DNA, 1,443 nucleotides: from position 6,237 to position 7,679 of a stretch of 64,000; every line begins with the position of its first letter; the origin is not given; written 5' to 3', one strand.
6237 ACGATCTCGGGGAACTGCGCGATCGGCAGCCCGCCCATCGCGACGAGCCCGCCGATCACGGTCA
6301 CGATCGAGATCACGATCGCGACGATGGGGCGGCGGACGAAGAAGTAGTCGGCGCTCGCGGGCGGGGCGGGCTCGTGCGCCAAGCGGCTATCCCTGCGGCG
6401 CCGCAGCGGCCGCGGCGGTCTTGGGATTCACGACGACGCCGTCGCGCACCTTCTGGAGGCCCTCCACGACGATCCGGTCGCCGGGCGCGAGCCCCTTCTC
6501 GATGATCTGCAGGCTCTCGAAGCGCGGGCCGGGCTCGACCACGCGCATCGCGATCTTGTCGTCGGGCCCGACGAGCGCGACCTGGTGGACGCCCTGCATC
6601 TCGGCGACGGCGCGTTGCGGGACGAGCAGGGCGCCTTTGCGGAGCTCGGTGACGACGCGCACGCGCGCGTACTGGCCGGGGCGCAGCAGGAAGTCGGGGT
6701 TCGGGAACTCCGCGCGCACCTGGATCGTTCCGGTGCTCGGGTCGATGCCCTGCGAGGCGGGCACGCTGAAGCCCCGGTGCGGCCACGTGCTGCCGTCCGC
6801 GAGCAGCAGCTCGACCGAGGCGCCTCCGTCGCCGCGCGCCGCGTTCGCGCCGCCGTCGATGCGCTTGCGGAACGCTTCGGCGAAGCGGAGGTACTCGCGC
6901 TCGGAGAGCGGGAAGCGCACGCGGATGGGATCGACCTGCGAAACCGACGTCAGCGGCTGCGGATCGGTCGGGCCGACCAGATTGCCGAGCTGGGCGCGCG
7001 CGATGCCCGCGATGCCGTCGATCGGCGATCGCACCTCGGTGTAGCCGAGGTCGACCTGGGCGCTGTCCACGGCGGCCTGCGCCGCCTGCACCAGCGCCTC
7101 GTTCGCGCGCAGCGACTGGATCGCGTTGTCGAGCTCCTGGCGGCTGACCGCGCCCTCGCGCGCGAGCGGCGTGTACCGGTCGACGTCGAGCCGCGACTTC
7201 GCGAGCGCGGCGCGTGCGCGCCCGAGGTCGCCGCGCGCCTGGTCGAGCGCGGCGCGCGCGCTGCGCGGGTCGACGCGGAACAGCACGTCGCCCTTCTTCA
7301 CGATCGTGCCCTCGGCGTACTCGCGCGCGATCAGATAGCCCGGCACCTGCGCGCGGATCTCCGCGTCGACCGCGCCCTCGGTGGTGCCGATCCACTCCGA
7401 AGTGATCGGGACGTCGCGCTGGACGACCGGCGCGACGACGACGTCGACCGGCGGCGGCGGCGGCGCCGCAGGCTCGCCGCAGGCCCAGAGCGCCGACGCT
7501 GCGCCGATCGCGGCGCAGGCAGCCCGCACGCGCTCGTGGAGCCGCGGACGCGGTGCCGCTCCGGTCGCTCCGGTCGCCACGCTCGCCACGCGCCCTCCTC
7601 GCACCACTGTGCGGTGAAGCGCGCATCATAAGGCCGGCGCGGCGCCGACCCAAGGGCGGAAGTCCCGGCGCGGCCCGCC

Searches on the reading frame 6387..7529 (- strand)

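Call 77: search_protein_families(library=pfam, proteins=[window:6387-7529:-], max_evalue=0.0001)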
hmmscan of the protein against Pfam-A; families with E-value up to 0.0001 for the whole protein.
window:6387-7529:- (380 aa): 2 families
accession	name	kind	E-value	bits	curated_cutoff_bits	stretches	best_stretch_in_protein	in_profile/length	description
PF16576.10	HlyD_D23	-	6.3e-09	35.9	30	0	262-288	188-214/214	Barrel-sandwich domain of CusB or HlyD membrane-fusion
PF13437.12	HlyD_3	-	1.2e-05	26.4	22.2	0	166-278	2-96/106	HlyD family secretion protein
